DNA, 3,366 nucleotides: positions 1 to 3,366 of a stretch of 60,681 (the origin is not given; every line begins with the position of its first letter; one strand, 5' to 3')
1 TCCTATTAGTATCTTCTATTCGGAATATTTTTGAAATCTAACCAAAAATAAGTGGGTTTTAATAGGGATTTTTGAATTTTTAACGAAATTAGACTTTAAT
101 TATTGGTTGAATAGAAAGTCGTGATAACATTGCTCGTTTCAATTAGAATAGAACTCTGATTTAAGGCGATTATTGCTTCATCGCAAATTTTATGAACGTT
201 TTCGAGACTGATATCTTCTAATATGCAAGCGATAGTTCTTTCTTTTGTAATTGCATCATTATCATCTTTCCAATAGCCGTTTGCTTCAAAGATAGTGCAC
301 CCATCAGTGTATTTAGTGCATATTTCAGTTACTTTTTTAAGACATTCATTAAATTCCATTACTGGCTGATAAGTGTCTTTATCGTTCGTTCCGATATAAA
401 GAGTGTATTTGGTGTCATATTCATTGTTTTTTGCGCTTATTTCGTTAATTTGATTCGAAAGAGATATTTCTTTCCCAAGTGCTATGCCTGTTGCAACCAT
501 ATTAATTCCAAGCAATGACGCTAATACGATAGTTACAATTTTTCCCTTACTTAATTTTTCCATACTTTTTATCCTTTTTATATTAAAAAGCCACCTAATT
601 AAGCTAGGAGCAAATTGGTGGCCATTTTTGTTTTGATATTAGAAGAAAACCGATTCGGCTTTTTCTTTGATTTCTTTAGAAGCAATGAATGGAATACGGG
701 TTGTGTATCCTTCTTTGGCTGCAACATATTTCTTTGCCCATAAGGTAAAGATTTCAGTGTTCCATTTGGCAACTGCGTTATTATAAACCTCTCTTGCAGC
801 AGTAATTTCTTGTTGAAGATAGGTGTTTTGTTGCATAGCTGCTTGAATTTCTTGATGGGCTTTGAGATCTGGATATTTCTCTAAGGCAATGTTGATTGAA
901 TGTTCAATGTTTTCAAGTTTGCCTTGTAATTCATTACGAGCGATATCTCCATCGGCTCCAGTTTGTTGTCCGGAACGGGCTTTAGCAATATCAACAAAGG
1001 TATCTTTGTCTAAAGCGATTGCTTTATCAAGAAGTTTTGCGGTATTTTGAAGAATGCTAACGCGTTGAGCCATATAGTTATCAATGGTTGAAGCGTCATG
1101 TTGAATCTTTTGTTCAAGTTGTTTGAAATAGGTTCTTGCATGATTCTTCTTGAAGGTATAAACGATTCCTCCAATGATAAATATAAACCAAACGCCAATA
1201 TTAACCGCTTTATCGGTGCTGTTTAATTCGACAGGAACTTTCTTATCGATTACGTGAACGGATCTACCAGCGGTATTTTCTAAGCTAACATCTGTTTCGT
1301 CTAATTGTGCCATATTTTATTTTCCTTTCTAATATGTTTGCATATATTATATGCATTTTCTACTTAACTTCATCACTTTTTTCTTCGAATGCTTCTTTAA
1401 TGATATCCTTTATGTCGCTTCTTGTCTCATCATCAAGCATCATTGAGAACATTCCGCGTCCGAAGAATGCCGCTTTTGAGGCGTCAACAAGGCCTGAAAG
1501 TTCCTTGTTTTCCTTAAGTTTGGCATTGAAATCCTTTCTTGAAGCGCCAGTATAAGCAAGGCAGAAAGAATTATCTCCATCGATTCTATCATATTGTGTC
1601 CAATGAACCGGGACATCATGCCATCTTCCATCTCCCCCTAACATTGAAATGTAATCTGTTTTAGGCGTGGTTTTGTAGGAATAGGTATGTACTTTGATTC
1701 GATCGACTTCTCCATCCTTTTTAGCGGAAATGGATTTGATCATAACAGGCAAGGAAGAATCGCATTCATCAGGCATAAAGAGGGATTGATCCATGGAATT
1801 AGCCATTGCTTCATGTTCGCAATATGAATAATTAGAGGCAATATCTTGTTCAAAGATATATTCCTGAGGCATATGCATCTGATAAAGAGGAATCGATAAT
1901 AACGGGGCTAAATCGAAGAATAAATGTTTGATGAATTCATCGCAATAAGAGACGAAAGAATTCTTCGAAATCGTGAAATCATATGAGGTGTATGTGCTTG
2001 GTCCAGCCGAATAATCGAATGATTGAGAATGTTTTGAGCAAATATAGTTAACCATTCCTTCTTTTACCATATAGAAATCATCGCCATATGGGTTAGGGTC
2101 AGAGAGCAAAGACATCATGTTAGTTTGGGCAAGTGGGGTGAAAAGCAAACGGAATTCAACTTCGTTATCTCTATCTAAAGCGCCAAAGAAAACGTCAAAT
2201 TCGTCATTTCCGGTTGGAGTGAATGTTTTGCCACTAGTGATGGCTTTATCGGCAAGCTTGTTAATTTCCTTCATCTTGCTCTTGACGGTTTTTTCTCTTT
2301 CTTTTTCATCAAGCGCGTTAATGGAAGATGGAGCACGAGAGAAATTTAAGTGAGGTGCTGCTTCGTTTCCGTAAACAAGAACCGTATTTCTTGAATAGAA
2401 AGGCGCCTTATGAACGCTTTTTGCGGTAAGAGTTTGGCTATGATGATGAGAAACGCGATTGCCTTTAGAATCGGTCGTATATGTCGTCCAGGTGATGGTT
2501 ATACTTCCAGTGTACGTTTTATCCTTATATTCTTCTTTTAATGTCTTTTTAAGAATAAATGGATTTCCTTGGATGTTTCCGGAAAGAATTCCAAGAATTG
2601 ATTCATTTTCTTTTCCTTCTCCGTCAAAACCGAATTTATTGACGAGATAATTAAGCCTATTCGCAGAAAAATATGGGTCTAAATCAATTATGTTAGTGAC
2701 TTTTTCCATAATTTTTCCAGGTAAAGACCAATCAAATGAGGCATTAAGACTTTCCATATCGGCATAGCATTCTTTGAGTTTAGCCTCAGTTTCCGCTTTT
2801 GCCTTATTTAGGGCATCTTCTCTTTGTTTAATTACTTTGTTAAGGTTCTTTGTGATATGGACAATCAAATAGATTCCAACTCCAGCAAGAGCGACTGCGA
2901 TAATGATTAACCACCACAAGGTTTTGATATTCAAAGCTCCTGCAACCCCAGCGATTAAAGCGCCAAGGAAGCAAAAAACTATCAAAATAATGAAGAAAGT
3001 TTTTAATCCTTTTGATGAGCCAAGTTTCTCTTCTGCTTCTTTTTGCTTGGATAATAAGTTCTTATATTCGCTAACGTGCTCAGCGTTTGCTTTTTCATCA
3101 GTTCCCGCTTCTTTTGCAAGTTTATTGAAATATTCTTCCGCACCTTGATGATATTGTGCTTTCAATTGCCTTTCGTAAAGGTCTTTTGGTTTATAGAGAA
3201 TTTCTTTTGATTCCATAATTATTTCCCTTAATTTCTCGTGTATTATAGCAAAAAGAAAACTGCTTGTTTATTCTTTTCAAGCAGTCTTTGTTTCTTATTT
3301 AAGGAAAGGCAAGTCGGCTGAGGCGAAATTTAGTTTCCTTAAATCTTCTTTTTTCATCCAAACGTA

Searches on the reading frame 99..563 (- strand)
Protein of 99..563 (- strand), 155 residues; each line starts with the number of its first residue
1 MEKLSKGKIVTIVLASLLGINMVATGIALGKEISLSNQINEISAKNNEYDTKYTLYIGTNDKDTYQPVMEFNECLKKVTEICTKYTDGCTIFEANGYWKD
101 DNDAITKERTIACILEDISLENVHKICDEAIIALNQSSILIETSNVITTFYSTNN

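Call 5: search_protein_families(library=pfam, proteins=[window:99-563:-], max_evalue=0.01)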
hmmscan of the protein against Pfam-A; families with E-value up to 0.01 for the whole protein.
window:99-563:- (155 aa): 1 family
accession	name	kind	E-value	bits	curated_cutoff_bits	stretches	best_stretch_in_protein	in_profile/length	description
PF12098.13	DUF3574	-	1.2e-07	32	25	1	53-146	2-99/103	Protein of unknown function (DUF3574)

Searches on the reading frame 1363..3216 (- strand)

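Call 5: search_protein_families(library=pfam, proteins=[window:1363-3216:-], max_evalue=0.01)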
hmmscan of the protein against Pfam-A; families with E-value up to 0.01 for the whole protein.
window:1363-3216:- (618 aa): 2 families
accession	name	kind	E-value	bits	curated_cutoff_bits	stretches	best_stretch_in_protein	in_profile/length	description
PF12650.12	DUF3784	-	0.0036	17.9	28.1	1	61-123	32-92/94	Domain of unknown function (DUF3784)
PF20990.2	DUF2207_C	-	0.0058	16.8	33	0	44-127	103-191/247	Predicted membrane protein (DUF2207) C-terminal domain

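Call 7: search_protein_families(library=ncbifam, proteins=[window:1363-3216:-], max_evalue=0.01)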
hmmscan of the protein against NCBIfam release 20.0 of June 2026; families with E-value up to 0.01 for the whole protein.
window:1363-3216:- (618 aa): 2 families
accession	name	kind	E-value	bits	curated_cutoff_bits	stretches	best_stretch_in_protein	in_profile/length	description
NF046000.1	MAG1210_fam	subfamily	5.6e-173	576.5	275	1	8-549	2-543/550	MAG1210 family protein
NF005411.0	PRK06975.1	equivalog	0.0017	16.8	414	1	98-169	327-397/660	fused uroporphyrinogen-III synthase HemD/membrane protein HemX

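Call 8: search_protein_families(library=padloc, proteins=[window:1363-3216:-], max_evalue=0.01)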
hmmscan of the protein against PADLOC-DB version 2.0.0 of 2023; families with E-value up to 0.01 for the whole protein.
window:1363-3216:- (618 aa): 2 families
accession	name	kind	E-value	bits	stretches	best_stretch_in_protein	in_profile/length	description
PDLC03841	LeoBC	-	0.0015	15.7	1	15-150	396-524/601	-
PDLC03760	RT_UG22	-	0.0074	13.4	0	434-474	108-140/476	DRT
